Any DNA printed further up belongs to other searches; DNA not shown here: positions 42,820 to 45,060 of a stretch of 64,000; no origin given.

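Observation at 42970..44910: Bacterial-type class III nucleotidyl cyclase-TolB_N-TPR protein in an archaeal accessory region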

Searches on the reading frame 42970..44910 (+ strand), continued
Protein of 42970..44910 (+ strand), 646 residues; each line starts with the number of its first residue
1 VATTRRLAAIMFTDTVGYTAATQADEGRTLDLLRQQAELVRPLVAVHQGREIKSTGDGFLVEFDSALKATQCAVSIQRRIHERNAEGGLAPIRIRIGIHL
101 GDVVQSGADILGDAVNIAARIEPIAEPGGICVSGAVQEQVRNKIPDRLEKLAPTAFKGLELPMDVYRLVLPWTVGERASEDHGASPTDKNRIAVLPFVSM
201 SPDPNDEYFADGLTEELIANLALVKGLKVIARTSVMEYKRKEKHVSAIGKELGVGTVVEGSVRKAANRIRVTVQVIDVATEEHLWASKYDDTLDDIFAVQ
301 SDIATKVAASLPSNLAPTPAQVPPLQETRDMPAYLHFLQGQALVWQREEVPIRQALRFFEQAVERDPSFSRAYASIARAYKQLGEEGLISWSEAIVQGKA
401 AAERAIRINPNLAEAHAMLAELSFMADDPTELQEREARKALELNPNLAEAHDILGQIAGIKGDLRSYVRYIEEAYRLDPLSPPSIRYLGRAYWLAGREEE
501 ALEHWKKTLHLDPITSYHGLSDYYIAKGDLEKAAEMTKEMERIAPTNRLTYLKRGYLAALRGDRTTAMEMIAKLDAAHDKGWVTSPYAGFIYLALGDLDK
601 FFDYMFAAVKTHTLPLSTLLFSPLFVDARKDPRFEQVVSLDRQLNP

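Call 9: find_encoding_contigs(protein=window:42970-44910:+, flank=10000, max_places=6)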
Protein window:42970-44910:+ (646 aa): 3 contigs read that carry it; 2 places shown.
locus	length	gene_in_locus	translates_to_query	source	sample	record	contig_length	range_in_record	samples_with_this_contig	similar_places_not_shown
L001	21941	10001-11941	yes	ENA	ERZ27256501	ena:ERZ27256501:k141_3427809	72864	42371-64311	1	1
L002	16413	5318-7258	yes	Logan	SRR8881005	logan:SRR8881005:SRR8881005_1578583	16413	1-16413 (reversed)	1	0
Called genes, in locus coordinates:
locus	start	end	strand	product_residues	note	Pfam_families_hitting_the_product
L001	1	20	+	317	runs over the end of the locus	-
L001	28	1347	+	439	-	PF01979:Amidohydro_1, PF07969:Amidohydro_3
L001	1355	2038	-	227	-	PF21948:LplA-B_cat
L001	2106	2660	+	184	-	PF00578:AhpC-TSA, PF08534:Redoxin, PF13905:Thioredoxin_8 (faint)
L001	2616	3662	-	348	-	PF01798:Nop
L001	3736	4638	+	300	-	PF00378:ECH_1, PF16113:ECH_2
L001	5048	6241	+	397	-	PF06224:AlkZ-like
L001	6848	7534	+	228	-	-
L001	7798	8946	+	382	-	-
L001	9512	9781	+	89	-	-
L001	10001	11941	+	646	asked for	PF00211:Guanylate_cyc, PF00515:TPR_1 (faint), PF07719:TPR_2 (faint), PF21033:RMD1-3 (faint), PF13181:TPR_8 (faint), PF13414:TPR_11 (faint), PF13428:TPR_14 (faint), PF13431:TPR_17 (faint), +1 more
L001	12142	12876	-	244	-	-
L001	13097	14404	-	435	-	PF03600:CitMHS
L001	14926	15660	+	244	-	PF01209:Ubie_methyltran (weak), PF13489:Methyltransf_23, PF13847:Methyltransf_31, PF08241:Methyltransf_11, PF08242:Methyltransf_12, PF13649:Methyltransf_25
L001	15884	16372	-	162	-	PF05163:DinB (weak)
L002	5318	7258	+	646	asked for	PF00211:Guanylate_cyc, PF00515:TPR_1 (faint), PF07719:TPR_2 (faint), PF21033:RMD1-3 (faint), PF13181:TPR_8 (faint), PF13414:TPR_11 (faint), PF13428:TPR_14 (faint), PF13431:TPR_17 (faint), +1 more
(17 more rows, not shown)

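Call 10: find_related_loci(query=window:42970-44910:+, collection=genome_contigs, flank=10000)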
Query window:42970-44910:+ (646 aa) in genome_contigs; peptide patterns used: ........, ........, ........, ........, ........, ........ (x = any residue, [..] = any of these).
343 stretches matched a pattern; 257 encode a relative of the query (tblastn E <= 1e-3); the best 80 are kept; 78 distinct loci.
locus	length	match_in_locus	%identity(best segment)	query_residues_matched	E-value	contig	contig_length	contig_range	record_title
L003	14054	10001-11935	78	1-645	0e+0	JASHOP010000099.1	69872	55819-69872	MAG: Thermoplasmata archaeon isolate JOPF026 JOPF_N143_contig_86252, whole genome shotgun sequence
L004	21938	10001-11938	75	1-646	0e+0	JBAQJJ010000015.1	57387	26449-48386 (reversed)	MAG: Thermoplasmata archaeon isolate MFD06594_ilm_asm_bin23 k127_228904, whole genome shotgun sequence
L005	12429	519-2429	75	1-638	0e+0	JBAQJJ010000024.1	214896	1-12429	MAG: Thermoplasmata archaeon isolate MFD06594_ilm_asm_bin23 k127_120106, whole genome shotgun sequence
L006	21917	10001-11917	74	1-638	0e+0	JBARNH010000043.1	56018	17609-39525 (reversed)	MAG: Thermoplasmata archaeon isolate MFD06118_ilm_asm_bin36 k127_200993, whole genome shotgun sequence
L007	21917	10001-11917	72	1-639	0e+0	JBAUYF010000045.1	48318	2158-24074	MAG: Thermoplasmata archaeon isolate MFD09290_ilm_asm_bin4 k127_316460, whole genome shotgun sequence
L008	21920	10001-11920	71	1-639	0e+0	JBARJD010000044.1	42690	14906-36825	MAG: Thermoplasmata archaeon isolate MFD06650_ilm_asm_bin24 k127_155126, whole genome shotgun sequence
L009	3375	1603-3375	75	1-591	0e+0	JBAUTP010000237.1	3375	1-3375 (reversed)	MAG: Thermoplasmata archaeon isolate MFD09264_ilm_asm_bin34 k127_120437, whole genome shotgun sequence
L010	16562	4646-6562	69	1-639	0e+0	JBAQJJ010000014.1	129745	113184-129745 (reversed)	MAG: Thermoplasmata archaeon isolate MFD06594_ilm_asm_bin23 k127_144882, whole genome shotgun sequence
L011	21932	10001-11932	67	1-644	0e+0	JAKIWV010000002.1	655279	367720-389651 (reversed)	MAG: Thermoplasmata archaeon isolate SubAcS15-31 SubAcS15-31_2, whole genome shotgun sequence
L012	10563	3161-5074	67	1-638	0e+0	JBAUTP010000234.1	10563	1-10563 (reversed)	MAG: Thermoplasmata archaeon isolate MFD09264_ilm_asm_bin34 k127_221357, whole genome shotgun sequence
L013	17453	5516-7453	75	1-646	0e+0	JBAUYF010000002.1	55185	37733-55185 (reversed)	MAG: Thermoplasmata archaeon isolate MFD09290_ilm_asm_bin4 k127_230803, whole genome shotgun sequence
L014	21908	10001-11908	65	3-638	0e+0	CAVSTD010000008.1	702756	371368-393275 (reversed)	MAG: uncultured Thermoplasmata archaeon isolate MFD09222.bin.2.158 genome assembly, contig: contig_49020, whole genome s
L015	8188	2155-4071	65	1-638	0e+0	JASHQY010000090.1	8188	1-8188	MAG: Thermoplasmata archaeon isolate JOPF087 JOPF_N102_contig_34233, whole genome shotgun sequence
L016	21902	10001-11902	65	5-638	0e+0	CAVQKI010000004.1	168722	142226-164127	MAG: uncultured Thermoplasmata archaeon isolate MFD00008.bin.2.14 genome assembly, contig: contig_53006, whole genome sh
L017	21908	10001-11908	65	5-641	0e+0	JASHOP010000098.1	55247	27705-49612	MAG: Thermoplasmata archaeon isolate JOPF026 JOPF_N143_contig_86062, whole genome shotgun sequence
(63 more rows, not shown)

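Call 16: search_dna_similar(query=window:42970-44910:+, collection=plasmids, mode=protein, max_rows=25)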
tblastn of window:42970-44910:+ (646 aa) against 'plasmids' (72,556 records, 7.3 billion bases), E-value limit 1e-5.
Records with a match: 704; places in all: 1865; records where one place covers at least 80% of the query: 268.
Best place of each record, by identity: <60% 704.
By first word of the organism name: Rhizobium 300; Sinorhizobium 162; Bradyrhizobium 22; Ensifer 21; Phaeobacter 20; Agrobacterium 18; Mesorhizobium 14; Azospirillum 14; Microvirga 11; Phyllobacterium 9; and 43 more.
By predicted mobility (MOB-suite, as given by PLSDB): non-mobilizable 352; conjugative 235; mobilizable 117.
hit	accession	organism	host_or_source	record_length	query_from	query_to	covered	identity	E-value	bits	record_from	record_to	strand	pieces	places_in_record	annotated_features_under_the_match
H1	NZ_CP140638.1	Rhizobium indigoferae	Indigofera amblyantha,Pure culture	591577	5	640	98%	34.6%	2e-85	300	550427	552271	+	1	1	adenylate/guanylate cyclase domain-containing protein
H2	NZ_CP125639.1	Rhizobium leguminosarum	Phaseolus vulgaris,Pure culture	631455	5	640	98%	34.6%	2e-85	300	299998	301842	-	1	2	adenylate/guanylate cyclase domain-containing protein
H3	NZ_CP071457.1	Rhizobium lentis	lentil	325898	5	640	98%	33.4%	8e-85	298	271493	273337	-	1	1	adenylate/guanylate cyclase domain-containing protein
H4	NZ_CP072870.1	Rhizobium sp. NLR16a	lentil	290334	5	643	99%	33.1%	6e-82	290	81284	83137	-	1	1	adenylate/guanylate cyclase domain-containing protein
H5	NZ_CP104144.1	Rhizobium sullae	Sulla coronaria,cell culture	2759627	5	605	93%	35.1%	5e-83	293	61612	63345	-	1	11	record has no annotation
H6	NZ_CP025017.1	Rhizobium leguminosarum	Lotus corniculatus,Bacteria culture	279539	5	640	98%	33.0%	9e-85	298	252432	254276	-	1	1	adenylate/guanylate cyclase domain-containing protein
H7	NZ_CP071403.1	Rhizobium leguminosarum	lentil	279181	5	640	98%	32.9%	9e-83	292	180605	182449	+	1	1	adenylate/guanylate cyclase domain-containing protein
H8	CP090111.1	Rhizobium leguminosarum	Trifolium ambiguum,Cell culture,Plant ...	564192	5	640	98%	32.9%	2e-83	294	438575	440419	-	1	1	adenylate/guanylate cyclase domain-containing protein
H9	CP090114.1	Rhizobium leguminosarum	Trifolium ambiguum,Cell culture,Plant ...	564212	5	640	98%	32.9%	2e-83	294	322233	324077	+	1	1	adenylate/guanylate cyclase domain-containing protein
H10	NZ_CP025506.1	Rhizobium leguminosarum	Pisum sativum,pea nodule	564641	5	640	98%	32.9%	2e-83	294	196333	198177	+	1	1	adenylate/guanylate cyclase domain-containing protein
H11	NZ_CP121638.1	Rhizobium leguminosarum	Trifolium ambiguum,cell culture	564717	5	640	98%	32.9%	2e-83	294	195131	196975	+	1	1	adenylate/guanylate cyclase domain-containing protein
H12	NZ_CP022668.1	Rhizobium leguminosarum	single cell,root nodules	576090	5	640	98%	32.9%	2e-83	294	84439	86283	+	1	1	adenylate/guanylate cyclase domain-containing protein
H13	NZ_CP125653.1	Rhizobium sp. BT04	Phaseolus vulgaris,Pure culture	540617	1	584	90%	35.8%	5e-87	305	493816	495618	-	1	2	adenylate/guanylate cyclase domain-containing protein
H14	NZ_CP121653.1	Rhizobium sp. CB3171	Calliandra calothyrsus,cell culture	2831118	1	554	86%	37.3%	1e-90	315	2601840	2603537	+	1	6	record has no annotation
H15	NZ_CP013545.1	Rhizobium phaseoli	Phaseolus vulgaris,Whole ...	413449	1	554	86%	37.3%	5e-88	308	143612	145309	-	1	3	adenylate/guanylate cyclase domain-containing protein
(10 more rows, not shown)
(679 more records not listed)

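Call 24: find_encoding_contigs(protein=P0006, flank=10000, max_places=2)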
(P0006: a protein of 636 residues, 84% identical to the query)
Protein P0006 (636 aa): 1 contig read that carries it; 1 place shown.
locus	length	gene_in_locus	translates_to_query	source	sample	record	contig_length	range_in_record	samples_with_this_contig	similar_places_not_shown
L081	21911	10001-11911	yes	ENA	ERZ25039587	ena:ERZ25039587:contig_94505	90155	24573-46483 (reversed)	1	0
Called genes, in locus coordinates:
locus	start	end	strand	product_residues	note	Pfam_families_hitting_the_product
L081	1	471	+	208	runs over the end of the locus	-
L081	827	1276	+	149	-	PF00578:AhpC-TSA, PF08534:Redoxin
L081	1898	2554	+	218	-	PF13378:MR_MLE_C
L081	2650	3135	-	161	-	-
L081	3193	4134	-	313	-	-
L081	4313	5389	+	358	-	PF01209:Ubie_methyltran, PF13489:Methyltransf_23, PF13847:Methyltransf_31, PF08241:Methyltransf_11, PF08242:Methyltransf_12, PF13649:Methyltransf_25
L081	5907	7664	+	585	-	PF02897:Peptidase_S9_N, PF00326:Peptidase_S9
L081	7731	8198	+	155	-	-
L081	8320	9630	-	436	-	-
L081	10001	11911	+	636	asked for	PF00211:Guanylate_cyc, PF00515:TPR_1 (faint), PF07719:TPR_2 (faint), PF21033:RMD1-3 (faint), PF13181:TPR_8 (faint), PF13414:TPR_11 (faint), PF13428:TPR_14 (faint), PF13431:TPR_17 (faint), +1 more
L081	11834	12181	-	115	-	-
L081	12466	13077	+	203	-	PF01436:NHL (faint)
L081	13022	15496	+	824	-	PF01436:NHL (faint), PF21783:YNCE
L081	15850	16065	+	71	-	-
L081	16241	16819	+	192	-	-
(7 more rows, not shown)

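Call 25: find_encoding_contigs(protein=P0004, flank=10000, max_places=2)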
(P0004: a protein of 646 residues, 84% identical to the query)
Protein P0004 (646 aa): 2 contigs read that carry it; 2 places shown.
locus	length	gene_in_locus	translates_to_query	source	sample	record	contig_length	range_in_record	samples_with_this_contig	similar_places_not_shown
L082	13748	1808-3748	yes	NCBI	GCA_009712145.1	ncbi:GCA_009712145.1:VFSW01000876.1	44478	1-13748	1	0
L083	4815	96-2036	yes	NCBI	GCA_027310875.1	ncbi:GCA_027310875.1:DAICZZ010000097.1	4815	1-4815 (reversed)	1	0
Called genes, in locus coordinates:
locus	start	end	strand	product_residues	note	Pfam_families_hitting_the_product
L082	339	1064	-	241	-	-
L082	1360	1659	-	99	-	-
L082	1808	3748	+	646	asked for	PF00211:Guanylate_cyc, PF21033:RMD1-3 (faint), PF13414:TPR_11 (faint), PF13431:TPR_17 (faint), PF14559:TPR_19 (faint)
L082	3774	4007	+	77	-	PF20097:DUF6487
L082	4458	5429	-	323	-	PF13243:SQHop_cyclase_C (faint)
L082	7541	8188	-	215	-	PF00697:PRAI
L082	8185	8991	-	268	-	PF00218:IGPS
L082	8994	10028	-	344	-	PF02885:Glycos_trans_3N, PF00591:Glycos_transf_3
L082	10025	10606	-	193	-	PF00117:GATase, PF07722:Peptidase_C26 (faint)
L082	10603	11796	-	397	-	PF00425:Chorismate_bind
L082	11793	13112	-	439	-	PF00696:AA_kinase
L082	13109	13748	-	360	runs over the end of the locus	PF01118:Semialdhyde_dh, PF02774:Semialdhyde_dhC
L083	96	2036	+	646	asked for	PF00211:Guanylate_cyc, PF21033:RMD1-3 (faint), PF13414:TPR_11 (faint), PF13431:TPR_17 (faint), PF14559:TPR_19 (faint)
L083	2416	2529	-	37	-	-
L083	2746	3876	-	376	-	PF13243:SQHop_cyclase_C (faint)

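Call 26: find_encoding_contigs(protein=P0002, flank=10000, max_places=2)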
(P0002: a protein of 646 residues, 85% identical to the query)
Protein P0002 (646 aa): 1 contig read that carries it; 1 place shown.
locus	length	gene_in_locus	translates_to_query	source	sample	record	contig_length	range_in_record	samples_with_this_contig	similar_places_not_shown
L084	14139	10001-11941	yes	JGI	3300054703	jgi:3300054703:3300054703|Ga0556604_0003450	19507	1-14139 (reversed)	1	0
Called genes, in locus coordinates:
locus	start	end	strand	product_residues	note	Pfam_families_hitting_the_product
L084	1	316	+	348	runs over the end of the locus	PF04055:Radical_SAM, PF26257:DUF8061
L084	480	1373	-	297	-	PF00763:THF_DHG_CYH, PF02882:THF_DHG_CYH_C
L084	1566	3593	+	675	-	PF00493:MCM (faint), PF01078:Mg_chelatase, PF13245:AAA_19 (weak), PF00158:Sigma54_activat, PF13654:AAA_32 (weak), PF20436:LonB_AAA-LID (weak), PF05362:Lon_C, PF13541:ChlI, +4 more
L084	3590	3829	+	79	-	-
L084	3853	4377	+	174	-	PF01467:CTP_transf_like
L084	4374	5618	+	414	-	PF01053:Cys_Met_Meta_PP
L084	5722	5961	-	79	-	-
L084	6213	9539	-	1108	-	PF00211:Guanylate_cyc, PF13191:AAA_16, PF13401:AAA_22 (weak), PF07719:TPR_2 (faint), PF13424:TPR_12 (weak)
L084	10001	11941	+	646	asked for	PF00211:Guanylate_cyc, PF13428:TPR_14 (faint), PF13431:TPR_17 (faint), PF21033:RMD1-3 (faint), PF13181:TPR_8 (faint), PF13414:TPR_11 (faint), PF14559:TPR_19 (faint)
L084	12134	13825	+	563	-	PF12222:PNGaseA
